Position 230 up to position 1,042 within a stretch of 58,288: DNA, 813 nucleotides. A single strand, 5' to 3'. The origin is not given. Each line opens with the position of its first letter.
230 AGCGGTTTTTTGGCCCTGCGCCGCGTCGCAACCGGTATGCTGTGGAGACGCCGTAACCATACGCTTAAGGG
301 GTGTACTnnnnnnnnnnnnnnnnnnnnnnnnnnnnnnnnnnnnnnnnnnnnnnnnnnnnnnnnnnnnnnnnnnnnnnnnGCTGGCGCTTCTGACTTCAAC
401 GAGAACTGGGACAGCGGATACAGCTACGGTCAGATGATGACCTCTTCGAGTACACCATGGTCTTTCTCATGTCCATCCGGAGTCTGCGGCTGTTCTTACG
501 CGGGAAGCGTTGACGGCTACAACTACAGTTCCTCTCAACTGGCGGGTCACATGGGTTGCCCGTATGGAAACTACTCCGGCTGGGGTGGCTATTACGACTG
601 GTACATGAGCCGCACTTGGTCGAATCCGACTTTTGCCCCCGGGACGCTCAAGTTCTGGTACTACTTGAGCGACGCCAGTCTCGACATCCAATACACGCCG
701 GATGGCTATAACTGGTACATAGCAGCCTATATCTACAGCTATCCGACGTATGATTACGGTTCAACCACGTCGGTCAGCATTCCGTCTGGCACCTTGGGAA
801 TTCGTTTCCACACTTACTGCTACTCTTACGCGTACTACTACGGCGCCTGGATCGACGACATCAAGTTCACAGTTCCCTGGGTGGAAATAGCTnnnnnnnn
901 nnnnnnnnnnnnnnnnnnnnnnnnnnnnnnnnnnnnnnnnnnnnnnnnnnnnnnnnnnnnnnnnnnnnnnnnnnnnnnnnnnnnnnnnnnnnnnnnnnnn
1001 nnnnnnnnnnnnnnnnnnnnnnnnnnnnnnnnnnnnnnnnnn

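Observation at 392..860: Variable domain 1 has antibody-paratope-like Tyr/Ser/Gly/Trp loops in a fixed framework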

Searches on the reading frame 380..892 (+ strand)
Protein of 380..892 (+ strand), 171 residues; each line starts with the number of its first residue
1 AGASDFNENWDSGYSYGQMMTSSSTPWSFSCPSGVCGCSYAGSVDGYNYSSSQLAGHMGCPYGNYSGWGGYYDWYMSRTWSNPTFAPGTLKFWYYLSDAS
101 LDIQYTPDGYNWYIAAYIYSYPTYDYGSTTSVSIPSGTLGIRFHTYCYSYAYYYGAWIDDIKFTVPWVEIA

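Call 23: search_protein_representatives(protein=window:380-892:+)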
Query: 171 residues. Proteins with E-value up to 0.001 (for the whole library): 11; up to 1e-10: 7; up to 1e-30: 2. The best 11 are listed.
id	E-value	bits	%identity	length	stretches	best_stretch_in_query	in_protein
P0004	2.0e-75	269.5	78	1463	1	1-171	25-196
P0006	5.7e-33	131.0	52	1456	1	4-166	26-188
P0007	1.8e-27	113.0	45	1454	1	2-165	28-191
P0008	2.1e-22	96.5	48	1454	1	2-166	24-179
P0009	2.0e-21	93.3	48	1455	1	4-168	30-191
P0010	5.6e-19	85.3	42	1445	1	4-169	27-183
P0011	2.0e-15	73.7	38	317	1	3-168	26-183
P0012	3.2e-10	56.7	40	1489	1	4-170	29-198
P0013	2.8e-08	50.4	37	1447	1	4-170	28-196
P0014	4.8e-05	39.8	44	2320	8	120-146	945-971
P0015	2.7e-04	37.4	31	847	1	4-166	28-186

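Call 52: search_protein_families(library=ncbifam, proteins=[window:383-889:+], max_evalue=1)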
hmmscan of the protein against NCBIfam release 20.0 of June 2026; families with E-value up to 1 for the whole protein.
seq(169 aa): 0 families
